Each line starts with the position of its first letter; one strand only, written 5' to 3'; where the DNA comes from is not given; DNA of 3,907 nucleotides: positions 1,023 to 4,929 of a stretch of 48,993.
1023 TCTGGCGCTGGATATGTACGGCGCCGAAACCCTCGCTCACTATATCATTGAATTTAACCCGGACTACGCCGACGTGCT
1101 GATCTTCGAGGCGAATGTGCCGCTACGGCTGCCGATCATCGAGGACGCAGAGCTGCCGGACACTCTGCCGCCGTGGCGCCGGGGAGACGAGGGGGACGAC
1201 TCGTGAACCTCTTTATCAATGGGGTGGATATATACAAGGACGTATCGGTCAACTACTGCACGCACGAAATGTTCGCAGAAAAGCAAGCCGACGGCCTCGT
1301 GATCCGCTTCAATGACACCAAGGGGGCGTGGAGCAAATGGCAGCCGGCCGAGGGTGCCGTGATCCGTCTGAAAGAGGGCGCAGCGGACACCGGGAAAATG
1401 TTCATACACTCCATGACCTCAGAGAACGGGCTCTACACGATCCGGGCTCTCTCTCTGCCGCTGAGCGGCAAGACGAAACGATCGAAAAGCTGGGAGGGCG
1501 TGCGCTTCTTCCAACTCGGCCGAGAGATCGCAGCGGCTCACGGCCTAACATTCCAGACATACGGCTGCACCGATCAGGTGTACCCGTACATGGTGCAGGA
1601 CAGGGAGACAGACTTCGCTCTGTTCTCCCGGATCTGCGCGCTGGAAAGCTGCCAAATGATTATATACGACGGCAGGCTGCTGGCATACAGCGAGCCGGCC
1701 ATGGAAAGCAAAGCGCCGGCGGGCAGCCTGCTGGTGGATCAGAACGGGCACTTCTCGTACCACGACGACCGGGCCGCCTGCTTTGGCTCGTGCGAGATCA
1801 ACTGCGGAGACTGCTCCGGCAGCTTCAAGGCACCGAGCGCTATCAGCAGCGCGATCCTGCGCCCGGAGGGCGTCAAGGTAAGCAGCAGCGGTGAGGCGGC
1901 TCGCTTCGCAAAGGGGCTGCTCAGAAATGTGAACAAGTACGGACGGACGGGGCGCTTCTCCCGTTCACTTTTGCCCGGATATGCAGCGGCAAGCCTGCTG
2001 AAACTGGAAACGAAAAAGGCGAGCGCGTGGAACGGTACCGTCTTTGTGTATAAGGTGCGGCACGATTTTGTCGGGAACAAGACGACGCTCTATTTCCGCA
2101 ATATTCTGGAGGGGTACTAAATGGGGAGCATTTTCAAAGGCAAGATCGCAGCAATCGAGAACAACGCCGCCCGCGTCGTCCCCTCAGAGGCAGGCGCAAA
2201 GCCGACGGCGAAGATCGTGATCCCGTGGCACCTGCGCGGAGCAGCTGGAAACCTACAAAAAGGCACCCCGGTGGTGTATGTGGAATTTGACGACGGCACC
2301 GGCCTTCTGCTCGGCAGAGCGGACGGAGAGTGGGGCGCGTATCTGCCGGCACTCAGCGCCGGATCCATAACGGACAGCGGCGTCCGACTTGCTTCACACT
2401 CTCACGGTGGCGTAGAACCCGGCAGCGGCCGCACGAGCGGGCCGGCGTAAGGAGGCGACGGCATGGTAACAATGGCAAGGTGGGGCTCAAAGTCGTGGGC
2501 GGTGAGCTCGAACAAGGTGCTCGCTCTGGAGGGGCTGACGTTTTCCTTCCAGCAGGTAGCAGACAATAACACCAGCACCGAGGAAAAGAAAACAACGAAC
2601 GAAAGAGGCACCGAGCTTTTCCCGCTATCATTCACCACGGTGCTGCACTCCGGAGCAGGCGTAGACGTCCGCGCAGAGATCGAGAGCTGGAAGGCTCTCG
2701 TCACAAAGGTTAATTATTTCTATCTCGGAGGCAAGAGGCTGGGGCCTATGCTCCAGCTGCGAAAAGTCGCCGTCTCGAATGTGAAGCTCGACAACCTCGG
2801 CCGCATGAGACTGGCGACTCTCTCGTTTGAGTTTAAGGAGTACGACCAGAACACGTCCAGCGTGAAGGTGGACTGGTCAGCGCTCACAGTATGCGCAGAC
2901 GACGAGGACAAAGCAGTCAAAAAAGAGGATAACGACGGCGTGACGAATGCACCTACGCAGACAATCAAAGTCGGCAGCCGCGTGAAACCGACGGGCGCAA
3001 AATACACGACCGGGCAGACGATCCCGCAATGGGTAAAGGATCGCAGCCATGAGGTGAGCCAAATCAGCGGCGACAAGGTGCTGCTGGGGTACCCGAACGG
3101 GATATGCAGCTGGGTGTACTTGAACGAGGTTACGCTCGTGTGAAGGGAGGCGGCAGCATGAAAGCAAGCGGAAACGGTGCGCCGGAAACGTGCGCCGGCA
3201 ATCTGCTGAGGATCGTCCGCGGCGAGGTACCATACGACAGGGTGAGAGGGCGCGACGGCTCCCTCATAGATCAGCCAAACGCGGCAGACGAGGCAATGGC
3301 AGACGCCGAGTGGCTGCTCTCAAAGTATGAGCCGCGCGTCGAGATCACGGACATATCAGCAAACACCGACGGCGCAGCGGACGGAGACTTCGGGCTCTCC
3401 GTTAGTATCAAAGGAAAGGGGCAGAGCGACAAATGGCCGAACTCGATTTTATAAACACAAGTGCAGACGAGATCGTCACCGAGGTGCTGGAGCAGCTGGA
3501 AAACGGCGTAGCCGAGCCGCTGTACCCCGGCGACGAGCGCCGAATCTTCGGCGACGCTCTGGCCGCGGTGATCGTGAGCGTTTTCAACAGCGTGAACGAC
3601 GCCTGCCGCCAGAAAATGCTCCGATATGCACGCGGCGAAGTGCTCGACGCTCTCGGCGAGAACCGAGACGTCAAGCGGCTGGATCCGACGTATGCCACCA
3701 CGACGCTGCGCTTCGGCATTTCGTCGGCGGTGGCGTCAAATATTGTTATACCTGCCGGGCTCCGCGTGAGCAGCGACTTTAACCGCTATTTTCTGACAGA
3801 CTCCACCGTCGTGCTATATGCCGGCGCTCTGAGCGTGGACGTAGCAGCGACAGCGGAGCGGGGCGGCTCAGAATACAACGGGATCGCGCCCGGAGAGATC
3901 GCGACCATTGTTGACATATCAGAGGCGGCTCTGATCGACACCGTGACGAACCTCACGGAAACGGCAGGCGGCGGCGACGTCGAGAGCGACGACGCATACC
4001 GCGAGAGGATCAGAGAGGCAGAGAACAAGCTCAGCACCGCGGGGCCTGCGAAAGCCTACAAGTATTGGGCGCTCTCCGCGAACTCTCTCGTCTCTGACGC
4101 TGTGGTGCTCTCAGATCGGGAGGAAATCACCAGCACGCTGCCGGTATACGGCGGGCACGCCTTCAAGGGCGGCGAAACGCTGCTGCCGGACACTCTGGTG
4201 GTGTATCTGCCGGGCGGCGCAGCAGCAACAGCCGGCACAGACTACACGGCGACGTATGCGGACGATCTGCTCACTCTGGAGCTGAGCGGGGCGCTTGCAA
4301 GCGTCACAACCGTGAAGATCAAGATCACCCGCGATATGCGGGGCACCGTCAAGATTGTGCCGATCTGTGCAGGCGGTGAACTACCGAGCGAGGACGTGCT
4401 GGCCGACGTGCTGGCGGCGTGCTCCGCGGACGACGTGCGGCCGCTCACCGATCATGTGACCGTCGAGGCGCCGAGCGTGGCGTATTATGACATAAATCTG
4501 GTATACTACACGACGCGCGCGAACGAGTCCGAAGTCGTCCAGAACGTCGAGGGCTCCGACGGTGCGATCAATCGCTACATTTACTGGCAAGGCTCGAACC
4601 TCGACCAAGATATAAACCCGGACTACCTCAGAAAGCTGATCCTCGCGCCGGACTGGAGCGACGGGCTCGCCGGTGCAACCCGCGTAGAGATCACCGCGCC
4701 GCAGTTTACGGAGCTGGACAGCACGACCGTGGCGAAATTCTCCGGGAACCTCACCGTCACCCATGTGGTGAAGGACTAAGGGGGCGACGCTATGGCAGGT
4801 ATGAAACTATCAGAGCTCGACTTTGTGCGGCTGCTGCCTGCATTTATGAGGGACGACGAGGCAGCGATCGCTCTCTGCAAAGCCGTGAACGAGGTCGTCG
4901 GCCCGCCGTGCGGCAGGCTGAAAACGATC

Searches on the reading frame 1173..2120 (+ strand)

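Call 80: search_protein_families(library=phrogs, proteins=[window:1173-2120:+], max_evalue=0.00001)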
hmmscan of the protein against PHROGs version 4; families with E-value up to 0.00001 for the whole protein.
window:1173-2120:+ (315 aa): 1 family
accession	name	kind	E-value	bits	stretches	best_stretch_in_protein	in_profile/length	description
phrog_52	-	tail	1e-43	151.2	1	12-313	197-516/677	tail protein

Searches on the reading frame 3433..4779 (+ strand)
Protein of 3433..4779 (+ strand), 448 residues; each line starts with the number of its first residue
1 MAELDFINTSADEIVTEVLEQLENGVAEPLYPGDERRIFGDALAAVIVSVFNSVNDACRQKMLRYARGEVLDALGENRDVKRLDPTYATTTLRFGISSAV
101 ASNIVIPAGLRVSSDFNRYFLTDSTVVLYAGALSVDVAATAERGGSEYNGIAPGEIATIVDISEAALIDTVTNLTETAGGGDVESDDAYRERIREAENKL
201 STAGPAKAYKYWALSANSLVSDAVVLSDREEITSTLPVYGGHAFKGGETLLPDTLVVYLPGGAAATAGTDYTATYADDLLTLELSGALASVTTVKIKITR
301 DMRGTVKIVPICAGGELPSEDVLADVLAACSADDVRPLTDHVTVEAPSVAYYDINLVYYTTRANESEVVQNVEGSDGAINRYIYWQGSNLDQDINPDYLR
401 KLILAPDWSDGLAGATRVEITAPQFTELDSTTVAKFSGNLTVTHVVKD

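Call 80: search_protein_families(library=phrogs, proteins=[window:3433-4779:+], max_evalue=0.00001)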
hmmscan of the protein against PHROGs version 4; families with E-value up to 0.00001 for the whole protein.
window:3433-4779:+ (448 aa): 4 families
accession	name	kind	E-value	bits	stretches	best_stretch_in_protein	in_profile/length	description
phrog_6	-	tail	8.7e-64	217.1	1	6-432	67-402/548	baseplate wedge subunit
phrog_21670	-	unknown function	6.1e-23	82.1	1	2-141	4-143/152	-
phrog_4226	-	tail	3.6e-22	79.8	2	182-228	43-89/228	baseplate protein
phrog_1608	-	tail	1.1e-08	35.8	0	179-229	3-52/192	tail protein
